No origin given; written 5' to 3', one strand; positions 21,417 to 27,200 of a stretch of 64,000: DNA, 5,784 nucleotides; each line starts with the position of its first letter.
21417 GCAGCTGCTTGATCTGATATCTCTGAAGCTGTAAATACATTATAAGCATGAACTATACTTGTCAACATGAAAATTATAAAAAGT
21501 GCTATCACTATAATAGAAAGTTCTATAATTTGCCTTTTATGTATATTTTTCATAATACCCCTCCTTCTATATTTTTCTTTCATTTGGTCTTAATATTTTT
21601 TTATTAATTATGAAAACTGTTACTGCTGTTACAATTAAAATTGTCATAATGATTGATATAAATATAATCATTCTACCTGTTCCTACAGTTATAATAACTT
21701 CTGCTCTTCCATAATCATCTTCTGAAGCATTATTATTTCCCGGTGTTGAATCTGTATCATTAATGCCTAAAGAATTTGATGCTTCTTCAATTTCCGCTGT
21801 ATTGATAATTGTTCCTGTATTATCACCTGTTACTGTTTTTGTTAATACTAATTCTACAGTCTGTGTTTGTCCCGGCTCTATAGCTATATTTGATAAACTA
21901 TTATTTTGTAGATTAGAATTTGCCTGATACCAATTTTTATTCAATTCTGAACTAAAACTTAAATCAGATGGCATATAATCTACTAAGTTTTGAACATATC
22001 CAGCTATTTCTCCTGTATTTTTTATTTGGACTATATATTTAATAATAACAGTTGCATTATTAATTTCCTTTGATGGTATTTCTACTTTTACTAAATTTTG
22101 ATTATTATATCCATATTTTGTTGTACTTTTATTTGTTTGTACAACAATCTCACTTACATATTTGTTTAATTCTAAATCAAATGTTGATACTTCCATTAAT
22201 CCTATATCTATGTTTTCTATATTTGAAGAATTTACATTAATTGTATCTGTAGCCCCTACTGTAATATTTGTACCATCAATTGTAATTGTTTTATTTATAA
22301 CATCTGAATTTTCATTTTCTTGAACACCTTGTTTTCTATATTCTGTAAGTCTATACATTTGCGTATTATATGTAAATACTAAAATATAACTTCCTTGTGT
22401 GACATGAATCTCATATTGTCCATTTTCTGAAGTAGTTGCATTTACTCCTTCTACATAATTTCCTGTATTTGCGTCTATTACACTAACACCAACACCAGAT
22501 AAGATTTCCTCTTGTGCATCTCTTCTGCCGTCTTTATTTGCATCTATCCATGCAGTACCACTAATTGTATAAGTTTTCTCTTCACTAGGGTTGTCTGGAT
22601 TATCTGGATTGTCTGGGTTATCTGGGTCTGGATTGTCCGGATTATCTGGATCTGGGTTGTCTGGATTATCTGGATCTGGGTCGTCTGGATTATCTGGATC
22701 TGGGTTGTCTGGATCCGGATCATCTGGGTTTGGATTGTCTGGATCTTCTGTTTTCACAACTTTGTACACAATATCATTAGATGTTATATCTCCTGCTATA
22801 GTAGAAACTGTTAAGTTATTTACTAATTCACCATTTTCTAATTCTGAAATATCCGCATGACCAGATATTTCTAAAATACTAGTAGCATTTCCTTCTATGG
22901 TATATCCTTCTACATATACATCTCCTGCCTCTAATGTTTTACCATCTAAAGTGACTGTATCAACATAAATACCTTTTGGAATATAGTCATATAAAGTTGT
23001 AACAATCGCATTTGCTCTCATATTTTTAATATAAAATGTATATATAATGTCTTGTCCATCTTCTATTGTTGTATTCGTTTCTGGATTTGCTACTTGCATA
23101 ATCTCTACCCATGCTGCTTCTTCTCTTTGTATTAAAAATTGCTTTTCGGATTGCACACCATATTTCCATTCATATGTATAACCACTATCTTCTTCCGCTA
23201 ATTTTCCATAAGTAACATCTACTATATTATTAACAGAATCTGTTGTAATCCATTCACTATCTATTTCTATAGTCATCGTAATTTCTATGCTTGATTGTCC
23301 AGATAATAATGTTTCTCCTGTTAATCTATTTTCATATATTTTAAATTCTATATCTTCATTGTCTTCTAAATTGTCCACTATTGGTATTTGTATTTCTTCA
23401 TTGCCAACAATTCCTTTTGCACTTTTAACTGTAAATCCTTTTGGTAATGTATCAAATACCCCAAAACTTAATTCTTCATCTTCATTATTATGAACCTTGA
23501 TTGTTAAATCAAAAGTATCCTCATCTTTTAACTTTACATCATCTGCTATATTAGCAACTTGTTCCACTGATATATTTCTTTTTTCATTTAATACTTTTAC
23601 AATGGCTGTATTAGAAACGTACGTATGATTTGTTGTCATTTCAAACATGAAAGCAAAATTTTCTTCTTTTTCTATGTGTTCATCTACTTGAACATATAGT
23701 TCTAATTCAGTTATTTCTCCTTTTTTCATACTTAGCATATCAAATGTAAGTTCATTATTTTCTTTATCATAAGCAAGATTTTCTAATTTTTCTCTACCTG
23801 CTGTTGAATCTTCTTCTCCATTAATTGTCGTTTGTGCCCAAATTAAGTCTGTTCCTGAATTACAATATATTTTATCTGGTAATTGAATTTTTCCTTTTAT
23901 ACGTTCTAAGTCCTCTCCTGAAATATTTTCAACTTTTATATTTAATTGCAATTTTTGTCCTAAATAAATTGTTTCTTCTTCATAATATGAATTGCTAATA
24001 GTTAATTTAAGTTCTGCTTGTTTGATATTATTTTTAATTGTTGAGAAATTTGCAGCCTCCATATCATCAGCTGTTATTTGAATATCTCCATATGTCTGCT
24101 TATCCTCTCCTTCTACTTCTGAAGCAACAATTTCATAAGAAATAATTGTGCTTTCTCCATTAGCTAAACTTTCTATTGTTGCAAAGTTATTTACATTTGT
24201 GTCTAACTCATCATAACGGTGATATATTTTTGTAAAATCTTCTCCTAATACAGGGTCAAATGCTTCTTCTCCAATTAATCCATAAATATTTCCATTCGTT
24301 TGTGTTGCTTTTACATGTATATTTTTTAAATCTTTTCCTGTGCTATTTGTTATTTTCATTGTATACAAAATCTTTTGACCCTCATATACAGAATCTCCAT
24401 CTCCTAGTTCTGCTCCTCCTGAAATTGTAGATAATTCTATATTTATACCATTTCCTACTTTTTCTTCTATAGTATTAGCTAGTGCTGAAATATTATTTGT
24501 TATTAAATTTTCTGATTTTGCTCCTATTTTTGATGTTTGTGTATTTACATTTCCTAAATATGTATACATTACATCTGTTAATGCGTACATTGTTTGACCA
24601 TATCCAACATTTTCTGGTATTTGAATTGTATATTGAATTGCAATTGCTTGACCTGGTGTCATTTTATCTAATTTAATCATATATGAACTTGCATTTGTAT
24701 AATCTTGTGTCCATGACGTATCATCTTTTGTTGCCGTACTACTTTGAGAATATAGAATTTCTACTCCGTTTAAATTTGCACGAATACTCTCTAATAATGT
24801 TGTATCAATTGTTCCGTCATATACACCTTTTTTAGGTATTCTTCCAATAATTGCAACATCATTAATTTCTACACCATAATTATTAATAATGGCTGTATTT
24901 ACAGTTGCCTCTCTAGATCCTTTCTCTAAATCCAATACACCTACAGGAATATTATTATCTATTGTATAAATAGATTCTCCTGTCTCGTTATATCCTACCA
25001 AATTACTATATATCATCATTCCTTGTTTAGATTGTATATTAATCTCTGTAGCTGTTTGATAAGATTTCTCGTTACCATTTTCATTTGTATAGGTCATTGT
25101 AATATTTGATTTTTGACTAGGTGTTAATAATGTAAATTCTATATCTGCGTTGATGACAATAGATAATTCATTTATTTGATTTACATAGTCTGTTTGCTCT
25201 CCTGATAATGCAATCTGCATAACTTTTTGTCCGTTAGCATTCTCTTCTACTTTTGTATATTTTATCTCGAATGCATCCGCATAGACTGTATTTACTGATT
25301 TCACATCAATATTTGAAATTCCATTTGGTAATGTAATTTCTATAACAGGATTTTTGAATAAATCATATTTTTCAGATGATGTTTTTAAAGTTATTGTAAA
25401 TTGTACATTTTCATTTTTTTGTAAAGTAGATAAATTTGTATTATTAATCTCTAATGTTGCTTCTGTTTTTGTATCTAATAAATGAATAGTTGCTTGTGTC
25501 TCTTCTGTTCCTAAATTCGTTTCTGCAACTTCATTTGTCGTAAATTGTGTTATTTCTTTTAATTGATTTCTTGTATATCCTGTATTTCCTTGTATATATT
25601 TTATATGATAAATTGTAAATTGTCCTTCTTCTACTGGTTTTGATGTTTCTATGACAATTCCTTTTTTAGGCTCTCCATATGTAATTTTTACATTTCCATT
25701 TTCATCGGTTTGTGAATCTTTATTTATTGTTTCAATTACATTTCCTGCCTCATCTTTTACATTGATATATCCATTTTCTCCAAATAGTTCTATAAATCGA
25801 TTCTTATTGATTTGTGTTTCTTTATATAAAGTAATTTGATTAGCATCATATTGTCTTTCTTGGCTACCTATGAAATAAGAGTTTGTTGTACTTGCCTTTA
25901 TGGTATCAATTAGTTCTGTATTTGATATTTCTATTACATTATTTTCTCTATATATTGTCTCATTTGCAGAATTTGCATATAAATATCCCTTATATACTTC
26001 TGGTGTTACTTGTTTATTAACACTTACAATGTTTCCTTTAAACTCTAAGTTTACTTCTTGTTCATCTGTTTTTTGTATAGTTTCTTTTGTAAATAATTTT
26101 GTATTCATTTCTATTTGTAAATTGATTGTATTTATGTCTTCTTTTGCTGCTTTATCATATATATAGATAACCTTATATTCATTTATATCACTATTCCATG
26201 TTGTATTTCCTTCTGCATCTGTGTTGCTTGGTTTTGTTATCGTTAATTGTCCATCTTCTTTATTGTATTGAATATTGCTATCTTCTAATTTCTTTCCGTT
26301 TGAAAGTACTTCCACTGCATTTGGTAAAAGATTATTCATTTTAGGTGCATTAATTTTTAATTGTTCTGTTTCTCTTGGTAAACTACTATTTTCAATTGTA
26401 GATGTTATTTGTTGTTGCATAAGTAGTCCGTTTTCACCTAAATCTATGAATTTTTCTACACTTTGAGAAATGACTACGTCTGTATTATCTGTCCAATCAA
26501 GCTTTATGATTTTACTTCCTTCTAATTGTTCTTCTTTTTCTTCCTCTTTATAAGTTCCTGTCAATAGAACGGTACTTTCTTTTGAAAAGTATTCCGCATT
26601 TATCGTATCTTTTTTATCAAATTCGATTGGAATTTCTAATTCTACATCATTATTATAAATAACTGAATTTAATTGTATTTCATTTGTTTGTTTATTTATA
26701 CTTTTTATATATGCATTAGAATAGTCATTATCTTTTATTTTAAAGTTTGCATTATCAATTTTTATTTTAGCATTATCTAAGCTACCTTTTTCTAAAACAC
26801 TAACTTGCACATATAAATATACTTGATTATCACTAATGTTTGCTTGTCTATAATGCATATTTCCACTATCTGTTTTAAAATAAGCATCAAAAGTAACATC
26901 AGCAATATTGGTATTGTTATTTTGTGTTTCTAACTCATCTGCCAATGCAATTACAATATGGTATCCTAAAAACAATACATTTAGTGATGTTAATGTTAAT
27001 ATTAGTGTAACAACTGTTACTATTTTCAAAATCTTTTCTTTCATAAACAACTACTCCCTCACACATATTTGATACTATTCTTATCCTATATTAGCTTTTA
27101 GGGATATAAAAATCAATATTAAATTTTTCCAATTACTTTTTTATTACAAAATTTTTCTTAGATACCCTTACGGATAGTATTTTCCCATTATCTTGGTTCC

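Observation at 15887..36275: Tandemly duplicated two-gene module encoding four giant surface proteins (stalk-like DUF11 protein + thioester-domain adhesin), 20 kb, no sortase or assembly genes in sight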

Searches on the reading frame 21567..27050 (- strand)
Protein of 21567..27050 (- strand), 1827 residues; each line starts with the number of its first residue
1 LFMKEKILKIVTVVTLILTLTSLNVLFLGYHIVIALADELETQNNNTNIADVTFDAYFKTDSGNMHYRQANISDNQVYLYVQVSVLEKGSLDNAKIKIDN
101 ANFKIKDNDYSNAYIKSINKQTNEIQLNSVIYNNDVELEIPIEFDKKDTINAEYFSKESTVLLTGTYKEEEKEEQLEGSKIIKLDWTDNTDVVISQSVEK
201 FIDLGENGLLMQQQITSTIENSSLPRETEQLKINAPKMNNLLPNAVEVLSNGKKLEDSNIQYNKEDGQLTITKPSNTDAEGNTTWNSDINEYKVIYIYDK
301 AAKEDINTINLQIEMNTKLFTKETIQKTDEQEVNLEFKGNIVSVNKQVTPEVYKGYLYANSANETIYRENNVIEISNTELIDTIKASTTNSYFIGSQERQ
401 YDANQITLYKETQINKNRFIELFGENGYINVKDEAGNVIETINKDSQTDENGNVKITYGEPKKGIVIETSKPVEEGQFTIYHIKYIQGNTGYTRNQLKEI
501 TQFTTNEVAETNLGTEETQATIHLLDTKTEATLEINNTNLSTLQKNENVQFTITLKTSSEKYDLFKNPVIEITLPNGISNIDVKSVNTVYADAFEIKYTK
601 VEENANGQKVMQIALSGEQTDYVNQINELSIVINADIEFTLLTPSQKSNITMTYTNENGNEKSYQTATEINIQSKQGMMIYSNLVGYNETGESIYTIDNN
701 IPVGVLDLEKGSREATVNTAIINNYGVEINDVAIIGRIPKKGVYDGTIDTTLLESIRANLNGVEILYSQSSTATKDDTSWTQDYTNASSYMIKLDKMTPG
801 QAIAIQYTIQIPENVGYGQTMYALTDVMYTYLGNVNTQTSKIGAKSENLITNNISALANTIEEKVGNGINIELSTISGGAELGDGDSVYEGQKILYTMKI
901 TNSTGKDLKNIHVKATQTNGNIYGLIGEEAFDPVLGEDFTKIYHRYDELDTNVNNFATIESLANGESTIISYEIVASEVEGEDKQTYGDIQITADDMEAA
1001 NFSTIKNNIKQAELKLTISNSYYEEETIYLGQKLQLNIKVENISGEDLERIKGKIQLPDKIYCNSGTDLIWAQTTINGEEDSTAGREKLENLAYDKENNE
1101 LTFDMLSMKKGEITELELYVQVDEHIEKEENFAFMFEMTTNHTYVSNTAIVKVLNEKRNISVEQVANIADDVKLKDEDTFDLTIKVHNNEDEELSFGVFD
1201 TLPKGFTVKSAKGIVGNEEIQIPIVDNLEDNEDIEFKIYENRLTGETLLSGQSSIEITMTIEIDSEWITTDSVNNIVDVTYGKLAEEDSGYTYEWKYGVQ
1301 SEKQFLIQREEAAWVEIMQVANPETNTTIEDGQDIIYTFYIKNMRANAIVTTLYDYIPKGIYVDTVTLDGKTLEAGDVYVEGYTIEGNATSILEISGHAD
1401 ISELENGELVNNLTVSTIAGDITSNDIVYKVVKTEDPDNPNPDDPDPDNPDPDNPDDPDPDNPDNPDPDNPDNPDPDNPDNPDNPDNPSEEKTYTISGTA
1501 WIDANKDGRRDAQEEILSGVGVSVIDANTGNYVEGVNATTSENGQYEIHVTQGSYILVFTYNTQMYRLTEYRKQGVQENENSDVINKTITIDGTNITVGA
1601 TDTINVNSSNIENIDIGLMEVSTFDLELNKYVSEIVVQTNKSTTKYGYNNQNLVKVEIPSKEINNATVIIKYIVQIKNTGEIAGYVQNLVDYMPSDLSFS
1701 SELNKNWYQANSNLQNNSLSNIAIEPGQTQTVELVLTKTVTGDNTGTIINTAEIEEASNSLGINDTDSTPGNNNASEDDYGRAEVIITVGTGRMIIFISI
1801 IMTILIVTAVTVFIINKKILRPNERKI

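Call 5: search_protein_families(library=pfam, proteins=[window:21567-27050:-], max_evalue=0.01)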
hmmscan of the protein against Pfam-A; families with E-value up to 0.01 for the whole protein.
window:21567-27050:- (1827 aa): 2 families
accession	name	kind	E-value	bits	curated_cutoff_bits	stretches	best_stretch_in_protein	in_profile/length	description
PF17210.9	SdrD_B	-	1.2e-08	35.5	29.7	1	1496-1603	3-106/112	SdrD B-like domain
PF23135.2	TRI4_N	-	0.001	19.5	27.8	1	1669-1707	21-60/61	TRI4 N-terminal domain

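Call 6: search_protein_families(library=ncbifam, proteins=[window:21567-27050:-], max_evalue=0.01)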
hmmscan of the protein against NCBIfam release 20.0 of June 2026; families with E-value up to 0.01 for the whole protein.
window:21567-27050:- (1827 aa): 0 families

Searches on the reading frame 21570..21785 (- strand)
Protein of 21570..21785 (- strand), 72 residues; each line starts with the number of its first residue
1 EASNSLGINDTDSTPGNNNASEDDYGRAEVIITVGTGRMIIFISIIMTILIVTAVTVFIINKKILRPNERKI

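Call 64: search_protein_families(library=ncbifam, proteins=[window:21570-21785:-], max_evalue=10)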
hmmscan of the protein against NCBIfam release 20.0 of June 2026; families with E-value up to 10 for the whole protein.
seq(72 aa): 1 family
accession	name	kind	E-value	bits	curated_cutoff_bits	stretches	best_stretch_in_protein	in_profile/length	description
NF012015.1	PRK15471.1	equivalog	0.04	12.9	267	1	17-55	10-48/325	LPS O-antigen chain length determinant protein WzzB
